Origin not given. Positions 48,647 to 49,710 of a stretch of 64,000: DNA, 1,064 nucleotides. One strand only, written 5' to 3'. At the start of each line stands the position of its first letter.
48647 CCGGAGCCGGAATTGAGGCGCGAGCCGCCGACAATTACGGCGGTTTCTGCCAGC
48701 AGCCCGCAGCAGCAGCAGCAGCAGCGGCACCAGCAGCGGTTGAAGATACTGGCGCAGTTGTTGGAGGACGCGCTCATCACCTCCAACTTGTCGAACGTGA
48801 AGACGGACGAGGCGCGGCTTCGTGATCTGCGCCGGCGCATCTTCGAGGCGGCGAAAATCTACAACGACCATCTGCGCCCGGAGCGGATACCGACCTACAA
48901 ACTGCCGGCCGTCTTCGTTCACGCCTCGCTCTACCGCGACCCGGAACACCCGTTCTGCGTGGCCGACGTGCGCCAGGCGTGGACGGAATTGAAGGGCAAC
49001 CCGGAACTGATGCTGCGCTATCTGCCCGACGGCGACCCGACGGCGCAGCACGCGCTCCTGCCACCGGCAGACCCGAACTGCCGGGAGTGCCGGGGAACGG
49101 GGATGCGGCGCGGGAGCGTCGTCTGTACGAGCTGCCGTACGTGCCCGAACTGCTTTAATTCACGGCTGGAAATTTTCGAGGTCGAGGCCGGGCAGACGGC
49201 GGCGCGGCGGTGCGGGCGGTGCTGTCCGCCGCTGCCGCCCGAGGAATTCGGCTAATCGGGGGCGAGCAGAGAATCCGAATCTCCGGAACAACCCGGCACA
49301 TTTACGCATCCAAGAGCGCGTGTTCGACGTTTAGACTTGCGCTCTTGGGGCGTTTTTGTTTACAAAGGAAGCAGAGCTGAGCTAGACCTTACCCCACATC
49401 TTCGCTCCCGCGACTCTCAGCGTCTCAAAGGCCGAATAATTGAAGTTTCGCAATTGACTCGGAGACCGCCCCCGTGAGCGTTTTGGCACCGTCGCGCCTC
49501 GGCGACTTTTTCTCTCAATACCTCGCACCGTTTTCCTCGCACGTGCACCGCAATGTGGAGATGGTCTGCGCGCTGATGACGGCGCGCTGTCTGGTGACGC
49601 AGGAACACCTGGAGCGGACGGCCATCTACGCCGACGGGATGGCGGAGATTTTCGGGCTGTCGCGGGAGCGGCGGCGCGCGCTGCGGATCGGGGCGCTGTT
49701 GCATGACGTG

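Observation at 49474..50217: Phage-encoded stand-alone HD-GYP phosphodiesterase in its own transcription unit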

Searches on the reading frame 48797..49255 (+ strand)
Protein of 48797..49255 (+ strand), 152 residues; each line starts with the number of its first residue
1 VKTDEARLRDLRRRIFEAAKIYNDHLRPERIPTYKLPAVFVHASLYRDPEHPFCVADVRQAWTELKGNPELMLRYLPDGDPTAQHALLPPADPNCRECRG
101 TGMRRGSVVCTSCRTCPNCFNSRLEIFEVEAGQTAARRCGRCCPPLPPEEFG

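Call 27: search_protein_families(library=pfam, proteins=[window:48797-49255:+], max_evalue=0.01)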
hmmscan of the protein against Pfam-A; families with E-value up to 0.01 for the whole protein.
window:48797-49255:+ (152 aa): 0 families

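Call 82: search_protein_families(library=pfam, proteins=[window:48797-49255:+], max_evalue=5)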
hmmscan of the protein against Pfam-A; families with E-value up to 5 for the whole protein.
window:48797-49255:+ (152 aa): 0 families

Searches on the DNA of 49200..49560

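Call 63: search_rna_families(source=window, start=49200, end=49560, threshold=evalue, max_evalue=10)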
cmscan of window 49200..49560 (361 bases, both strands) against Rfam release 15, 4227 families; matches with E-value up to 10: 3.
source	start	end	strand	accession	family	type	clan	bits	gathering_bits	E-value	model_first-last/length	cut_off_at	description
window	49200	49253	+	RF03917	mir-4449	Gene; miRNA;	-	19.8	71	1.1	13-69/69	5'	mir-4449 microRNA precursor family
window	49203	49263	+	RF02793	asR3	Gene; antisense;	-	14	46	6.3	5-57/57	no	Pyrobaculum asRNA3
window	49495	49560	-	RF01172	sn2343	Gene; snRNA; snoRNA; CD-box;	-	13.9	60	2.6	13-78/78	5'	Small nucleolar RNA sn2343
